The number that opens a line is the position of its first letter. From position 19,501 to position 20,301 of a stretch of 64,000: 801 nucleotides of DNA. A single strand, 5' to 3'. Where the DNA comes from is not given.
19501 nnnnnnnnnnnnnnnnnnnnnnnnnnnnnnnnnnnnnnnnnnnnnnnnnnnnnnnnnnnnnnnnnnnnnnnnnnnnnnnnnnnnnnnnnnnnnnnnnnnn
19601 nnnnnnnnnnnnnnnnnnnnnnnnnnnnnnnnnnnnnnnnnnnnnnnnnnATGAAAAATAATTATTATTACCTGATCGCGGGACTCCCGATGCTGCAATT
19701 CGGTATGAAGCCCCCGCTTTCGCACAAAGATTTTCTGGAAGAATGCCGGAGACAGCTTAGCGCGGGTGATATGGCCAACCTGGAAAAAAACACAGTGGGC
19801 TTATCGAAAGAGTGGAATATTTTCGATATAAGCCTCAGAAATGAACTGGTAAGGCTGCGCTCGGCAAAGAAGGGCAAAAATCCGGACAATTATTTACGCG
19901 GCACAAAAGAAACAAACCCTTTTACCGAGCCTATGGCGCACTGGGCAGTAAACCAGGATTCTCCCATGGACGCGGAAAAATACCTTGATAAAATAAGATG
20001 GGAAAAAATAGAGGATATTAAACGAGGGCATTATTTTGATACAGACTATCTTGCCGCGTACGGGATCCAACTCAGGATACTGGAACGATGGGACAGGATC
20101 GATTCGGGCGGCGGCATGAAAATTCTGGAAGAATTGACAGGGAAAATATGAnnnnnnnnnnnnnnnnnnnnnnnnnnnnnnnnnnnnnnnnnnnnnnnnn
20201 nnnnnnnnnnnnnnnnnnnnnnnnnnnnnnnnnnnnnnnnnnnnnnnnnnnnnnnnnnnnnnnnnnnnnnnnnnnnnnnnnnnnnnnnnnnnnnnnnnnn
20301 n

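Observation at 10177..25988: Two complete V/A-type ATPase operons in tandem with different gene orders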

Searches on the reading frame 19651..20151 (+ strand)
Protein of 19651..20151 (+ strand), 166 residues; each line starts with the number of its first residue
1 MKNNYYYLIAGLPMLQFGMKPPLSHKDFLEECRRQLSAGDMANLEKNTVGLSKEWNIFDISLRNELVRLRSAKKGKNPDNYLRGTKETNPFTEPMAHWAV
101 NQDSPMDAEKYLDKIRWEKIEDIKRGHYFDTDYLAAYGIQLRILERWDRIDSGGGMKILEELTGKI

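Call 4: search_protein_families(library=pfam, proteins=[window:19651-20151:+], max_evalue=0.01)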
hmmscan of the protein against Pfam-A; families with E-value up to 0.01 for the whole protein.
window:19651-20151:+ (166 aa): 1 family
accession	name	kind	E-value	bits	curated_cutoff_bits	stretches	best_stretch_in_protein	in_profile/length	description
PF10962.13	DUF2764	-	7.4e-16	59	24.1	1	102-165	202-266/271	Protein of unknown function (DUF2764)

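Call 37: search_protein_families(library=ncbifam, proteins=[window:19651-20151:+], max_evalue=0.001)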
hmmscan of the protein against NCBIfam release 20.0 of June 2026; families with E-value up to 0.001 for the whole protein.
window:19651-20151:+ (166 aa): 0 families

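Call 39: find_homologous_proteins(query=window:19651-20151:+, max_evalue=0.001)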
Query window:19651-20151:+ (166 aa): 190 proteins with E <= 0.001 among 217 candidates; the best 120 are listed.
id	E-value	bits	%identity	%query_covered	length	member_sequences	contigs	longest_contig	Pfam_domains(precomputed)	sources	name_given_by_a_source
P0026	2.1e-99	348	100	92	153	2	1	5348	PF10962.14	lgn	-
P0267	8.3e-73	262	70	100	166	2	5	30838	PF10962.14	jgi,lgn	-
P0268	8.5e-73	262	70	99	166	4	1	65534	PF10962.14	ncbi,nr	ncbi:MAG: DUF2764 family protein [Candidatus Omnitrophica bacterium]|nr:DUF2764 family protein [Cand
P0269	1.2e-72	261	69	100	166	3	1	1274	PF10962.14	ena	-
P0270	1.4e-72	261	69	100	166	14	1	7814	PF10962.14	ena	-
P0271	1.1e-71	258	68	100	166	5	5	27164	PF10962.14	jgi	-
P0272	7.1e-70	252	64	99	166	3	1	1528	PF10962.14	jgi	-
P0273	5.3e-69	249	67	100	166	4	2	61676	PF10962.14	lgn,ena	-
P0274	4.5e-67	243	65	100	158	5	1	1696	PF10962.14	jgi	jgi:hypothetical protein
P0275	1.5e-66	241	71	92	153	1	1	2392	PF10962.14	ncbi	-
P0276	2.0e-66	241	63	100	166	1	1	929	PF10962.14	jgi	jgi:Protein of unknown function (DUF2764)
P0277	2.0e-66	241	69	92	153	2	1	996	PF10962.14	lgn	-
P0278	2.0e-65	238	66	100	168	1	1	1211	PF10962.14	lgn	-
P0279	3.5e-65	237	67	92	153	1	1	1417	PF10962.14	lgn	-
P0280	4.6e-64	233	62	99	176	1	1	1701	PF10962.14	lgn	-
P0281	6.8e-64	233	68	92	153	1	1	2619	PF10962.14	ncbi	-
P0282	1.8e-63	231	67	90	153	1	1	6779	PF10962.14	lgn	-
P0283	2.3e-63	231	63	100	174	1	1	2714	PF10962.14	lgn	-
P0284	3.6e-62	227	65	92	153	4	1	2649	PF10962.14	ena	-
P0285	7.1e-62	226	63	92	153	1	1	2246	PF10962.14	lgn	-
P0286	3.1e-61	224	66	92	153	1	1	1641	PF10962.14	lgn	-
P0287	3.3e-61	224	65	92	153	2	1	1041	PF10962.14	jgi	-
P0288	5.0e-61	223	65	92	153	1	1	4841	PF10962.14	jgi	jgi:hypothetical protein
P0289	1.2e-60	222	65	92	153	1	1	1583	PF10962.14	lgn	-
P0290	1.4e-60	222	59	100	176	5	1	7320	PF10962.14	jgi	jgi:hypothetical protein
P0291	2.3e-60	221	60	100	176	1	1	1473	PF10962.14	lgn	-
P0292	4.6e-60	220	59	100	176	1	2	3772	PF10962.14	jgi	jgi:hypothetical protein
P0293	1.0e-59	219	60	100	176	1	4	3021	PF10962.14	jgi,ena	-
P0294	1.1e-59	219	60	100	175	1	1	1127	PF10962.14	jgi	jgi:Protein of unknown function (DUF2764)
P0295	1.4e-59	219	59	100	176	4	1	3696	PF10962.14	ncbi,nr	ncbi:MAG: DUF2764 family protein [Candidatus Omnitrophota bacterium]|nr:DUF2764 family protein [Cand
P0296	3.1e-59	218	58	100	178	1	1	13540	PF10962.14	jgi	-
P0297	3.7e-59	217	60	99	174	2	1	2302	PF10962.14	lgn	-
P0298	5.1e-59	217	57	100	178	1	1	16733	PF10962.14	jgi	-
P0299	6.5e-59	217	57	100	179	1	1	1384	PF10962.14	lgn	-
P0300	2.9e-58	214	58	100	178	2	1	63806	PF10962.14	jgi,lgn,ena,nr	nr:DUF2764 domain-containing protein [Candidatus Omnitrophota bacterium]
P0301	7.0e-58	213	62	92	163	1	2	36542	PF10962.14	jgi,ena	-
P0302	1.3e-57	212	59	100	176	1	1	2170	PF10962.14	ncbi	-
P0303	6.3e-57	210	63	92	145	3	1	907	PF10962.14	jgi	jgi:hypothetical protein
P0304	1.8e-56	209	60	92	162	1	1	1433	PF10962.14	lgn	-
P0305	2.7e-56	208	56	98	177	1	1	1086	PF10962.14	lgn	-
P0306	2.8e-55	205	60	92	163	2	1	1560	PF10962.14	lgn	-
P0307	4.6e-55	204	60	92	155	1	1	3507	PF10962.14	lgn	-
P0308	5.0e-55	204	59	100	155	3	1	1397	PF10962.14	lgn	-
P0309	3.8e-54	201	59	98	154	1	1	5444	PF10962.14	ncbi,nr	ncbi:MAG: DUF2764 family protein [Candidatus Omnitrophota bacterium]|nr:DUF2764 family protein [Cand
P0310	4.3e-54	201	54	99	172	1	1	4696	PF10962.14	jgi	-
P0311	5.7e-54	200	53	98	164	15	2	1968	PF10962.14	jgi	-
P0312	1.1e-53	200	59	92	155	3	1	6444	PF10962.14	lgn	-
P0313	1.6e-53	199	55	95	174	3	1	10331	PF10962.14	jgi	jgi:hypothetical protein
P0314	2.6e-53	198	52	96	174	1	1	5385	PF10962.14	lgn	-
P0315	2.6e-53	198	60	92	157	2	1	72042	PF10962.14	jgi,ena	-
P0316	1.7e-52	196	58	91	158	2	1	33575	PF10962.14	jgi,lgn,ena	-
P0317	2.5e-52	195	50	99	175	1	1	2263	PF10962.14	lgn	-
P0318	7.5e-52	194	58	92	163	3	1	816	PF10962.14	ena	-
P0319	1.3e-51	193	52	96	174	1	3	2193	PF10962.14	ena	-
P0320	1.9e-51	192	57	92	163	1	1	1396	PF10962.14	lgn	-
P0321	2.7e-51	192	50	96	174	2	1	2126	PF10962.14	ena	-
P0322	3.8e-51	191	55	94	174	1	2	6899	PF10962.14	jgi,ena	-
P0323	9.0e-51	190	52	100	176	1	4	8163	PF10962.14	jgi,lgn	-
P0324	9.3e-51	190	51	96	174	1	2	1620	PF10962.14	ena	-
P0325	9.6e-51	190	58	92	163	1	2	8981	PF10962.14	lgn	-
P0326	9.6e-51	190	55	92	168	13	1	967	PF10962.14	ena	-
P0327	1.7e-50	189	53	92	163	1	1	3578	PF10962.14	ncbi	-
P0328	1.8e-50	189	56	92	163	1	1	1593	PF10962.14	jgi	jgi:hypothetical protein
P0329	5.5e-50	187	51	95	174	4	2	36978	PF10962.14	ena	-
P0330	1.6e-49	186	51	98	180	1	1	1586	PF10962.14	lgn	-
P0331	1.9e-49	186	55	92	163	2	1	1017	PF10962.14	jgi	jgi:hypothetical protein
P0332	2.4e-49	185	51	96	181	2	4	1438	PF10962.14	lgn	-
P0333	3.7e-49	185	50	96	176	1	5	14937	PF10962.14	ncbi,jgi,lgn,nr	ncbi:MAG: DUF2764 family protein [Candidatus Omnitrophica bacterium]|nr:DUF2764 family protein [Cand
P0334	6.0e-49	184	58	92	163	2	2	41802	PF10962.14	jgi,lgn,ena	-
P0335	9.8e-49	183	56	92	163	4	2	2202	PF10962.14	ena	-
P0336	4.2e-48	181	47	96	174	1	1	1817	PF10962.14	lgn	-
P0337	9.5e-48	180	51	96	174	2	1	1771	PF10962.14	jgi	-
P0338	1.5e-47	180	48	96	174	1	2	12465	PF10962.14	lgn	-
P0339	1.6e-47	179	50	96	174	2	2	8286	PF10962.14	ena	-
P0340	1.7e-47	179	50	98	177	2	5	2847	PF10962.14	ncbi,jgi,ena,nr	ncbi:MAG TPA: DUF2764 family protein [Candidatus Omnitrophica bacterium]|jgi:hypothetical protein|nr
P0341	3.1e-47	179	48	98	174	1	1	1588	PF10962.14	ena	-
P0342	3.2e-47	178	58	92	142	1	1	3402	PF10962.14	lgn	-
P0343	3.4e-47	178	49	97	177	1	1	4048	PF10962.14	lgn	-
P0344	3.7e-47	178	58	92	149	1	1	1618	PF10962.14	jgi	-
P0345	4.1e-47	178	50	98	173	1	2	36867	PF10962.14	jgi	jgi:hypothetical protein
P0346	4.3e-47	178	49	93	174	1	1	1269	PF10962.14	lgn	-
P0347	4.4e-47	178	47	98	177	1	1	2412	PF10962.14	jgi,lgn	jgi:hypothetical protein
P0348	8.7e-47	177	49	98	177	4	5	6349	PF10962.14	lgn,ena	-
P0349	2.0e-46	176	48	95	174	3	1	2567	PF10962.14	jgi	-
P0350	2.6e-46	176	46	98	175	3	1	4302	PF10962.14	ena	-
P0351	3.1e-46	175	49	96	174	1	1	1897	PF10962.14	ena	-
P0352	3.4e-46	175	47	99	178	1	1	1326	PF10962.14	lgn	-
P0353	2.6e-45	172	45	99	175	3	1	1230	PF10962.14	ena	-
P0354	6.9e-45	171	53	89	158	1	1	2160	PF10962.14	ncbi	-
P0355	1.9e-44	169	45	98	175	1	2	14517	PF10962.14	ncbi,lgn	-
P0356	3.4e-44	169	48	91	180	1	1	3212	PF10962.14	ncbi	-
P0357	5.1e-44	168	49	91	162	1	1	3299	PF10962.14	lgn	-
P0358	7.4e-44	168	46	100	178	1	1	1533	PF10962.14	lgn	-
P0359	9.3e-44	167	47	98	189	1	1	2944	PF10962.14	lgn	-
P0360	9.5e-44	167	46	98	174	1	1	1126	PF10962.14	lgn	-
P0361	1.8e-43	166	47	98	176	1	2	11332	PF10962.14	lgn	-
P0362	1.6e-42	163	47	98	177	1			PF10962.14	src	-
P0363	2.5e-42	163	47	97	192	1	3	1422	PF10962.14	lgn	-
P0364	8.9e-42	161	47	98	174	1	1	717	PF10962.14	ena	-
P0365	1.6e-41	160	47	91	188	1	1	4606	PF10962.14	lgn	-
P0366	2.2e-41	159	43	98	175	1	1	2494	PF10962.14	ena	-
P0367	8.4e-41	158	44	98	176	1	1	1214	PF10962.14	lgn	-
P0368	2.9e-39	153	46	92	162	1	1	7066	PF10962.14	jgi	jgi:hypothetical protein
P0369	6.8e-33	132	69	52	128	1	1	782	PF10962.14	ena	-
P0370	2.3e-32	130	42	99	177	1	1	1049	PF10962.14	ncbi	-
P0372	3.5e-32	130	41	97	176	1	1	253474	PF10962.14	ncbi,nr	ncbi:MAG: hypothetical protein A4E35_00362 [Methanoregula sp. PtaU1.Bin051]|nr:MAG: hypothetical pro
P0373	6.1e-32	129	43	92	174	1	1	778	PF10962.14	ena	-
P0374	2.2e-31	127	41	97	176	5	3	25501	PF10962.14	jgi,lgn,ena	-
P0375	1.5e-30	124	40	97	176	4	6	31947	PF10962.14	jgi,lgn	jgi:hypothetical protein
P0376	4.6e-30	123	41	97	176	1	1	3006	PF10962.14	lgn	-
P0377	6.4e-30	122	40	96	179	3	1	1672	PF10962.14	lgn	-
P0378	1.5e-29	121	40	98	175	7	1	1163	PF10962.14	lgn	-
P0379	3.5e-29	120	40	99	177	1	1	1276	PF10962.14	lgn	-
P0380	3.6e-29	120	40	97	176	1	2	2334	PF10962.14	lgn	-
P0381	6.2e-29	119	42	98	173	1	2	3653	PF10962.14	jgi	jgi:hypothetical protein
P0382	1.1e-28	118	40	97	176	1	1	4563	PF10962.14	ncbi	-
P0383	3.7e-28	116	39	97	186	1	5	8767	PF10962.14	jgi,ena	jgi:hypothetical protein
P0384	6.3e-28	116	40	98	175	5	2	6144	PF10962.14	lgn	-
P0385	8.5e-28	115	40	98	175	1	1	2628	PF10962.14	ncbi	ncbi:MAG: DUF2764 family protein [Candidatus Omnitrophota bacterium]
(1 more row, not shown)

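Call 48: predict_structure(alignment_id=A1)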
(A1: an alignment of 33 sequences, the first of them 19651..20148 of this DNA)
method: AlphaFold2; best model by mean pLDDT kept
length: 166 residues; sequences in the alignment: 33
mean_pLDDT: 83.6   pTM: 0.79
mean pLDDT of the five models: 83.6, 83.3, 82.9, 76.3, 75.3
residues with pLDDT >= 90: 64; 70-90: 78; 50-70: 20; < 50: 4
segments of 3 or more residues with pLDDT < 50: none
pLDDT, mean of each block of 10 residues (from residue 1): 71 89 92 88 71 82 91 86 77 91 89 94 83 89 91 70 54
secondary structure, 60 per line:
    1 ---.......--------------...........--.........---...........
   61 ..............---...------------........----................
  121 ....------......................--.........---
elements in order: H4-10 H25-35 H38-46 H50-74 H93-100 H105-124 H131-152 H155-163

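Call 51: fold_search(model_id=the predicted structure, library=pdb)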
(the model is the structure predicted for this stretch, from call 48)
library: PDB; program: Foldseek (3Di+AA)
matches with E <= 10: 105; with E <= 0.001: 0
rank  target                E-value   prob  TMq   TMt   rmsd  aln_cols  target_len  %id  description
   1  8ywt_M                6.8e-01  0.16  0.25  0.14  18.2       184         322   17  The isolated Vo domain of V/A-ATPase from Thermus thermophilus. (released 2024-12-04)
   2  4hrt_B                9.6e-01  0.13  0.21  0.23  13.3       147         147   17  Scapharca tetrameric hemoglobin, unliganded (released 2012-12-12)
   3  6ivm_C                1.2e+00  0.13  0.23  0.17   9.9       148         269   14  Crystal structure of a membrane protein P143A (released 2019-11-06)
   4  6ybw_z                1.2e+00  0.12  0.23  0.24  15.9       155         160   11  Structure of a human 48S translational initiation complex - 40S body (released 2020-09-16)
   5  6iv1_E                1.5e+00  0.07  0.22  0.16  23.6       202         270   13  Crystal structure of a bacterial Bestrophin homolog from Klebsiella pneumoniae with a mutation I180T (released 2019-11-13)
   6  6ivo_E                1.7e+00  0.12  0.24  0.17  10.3       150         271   13  Crystal structure of a membrane protein P208A (released 2019-11-06)
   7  6ivn_A                1.8e+00  0.14  0.26  0.18  10.1       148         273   14  Crystal structure of a membrane protein G264A (released 2019-11-06)
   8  6ivo_C                2.0e+00  0.11  0.25  0.18   9.5       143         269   14  Crystal structure of a membrane protein P208A (released 2019-11-06)
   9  6pfv_T                2.0e+00  0.06  0.19  0.19  15.6       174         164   12  Structure of S. venezuelae RisG-WhiG-c-di-GMP complex: orthorhombic crystal form (released 2019-11-13)
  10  6jlf_A                2.4e+00  0.13  0.26  0.19   8.3       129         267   13  Crystal structure of a bacterial Bestrophin homolog from Klebsiella pneumoniae D179A mutation - HR (released 2019-11-13)
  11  6ivp_D                2.6e+00  0.12  0.26  0.19  10.4       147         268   14  Crystal structure of a membrane protein P262A (released 2019-11-06)
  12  1g73_A                2.6e+00  0.06  0.20  0.21  18.9       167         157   13  CRYSTAL STRUCTURE OF SMAC BOUND TO XIAP-BIR3 DOMAIN (released 2001-01-10)
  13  7w75_E                2.7e+00  0.10  0.26  0.27  21.0       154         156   14  Crystal structure of the K. lactis Bre1 RBD in complex with Rad6, crystal form I (released 2023-03-29)
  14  5j9q_D                2.9e+00  0.10  0.22  0.29  16.4       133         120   13  Crystal structure of the NuA4 core complex (released 2016-10-26)
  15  5j9w_H                3.0e+00  0.10  0.23  0.30  16.5       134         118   13  Crystal structure of the NuA4 core complex (released 2016-10-26)
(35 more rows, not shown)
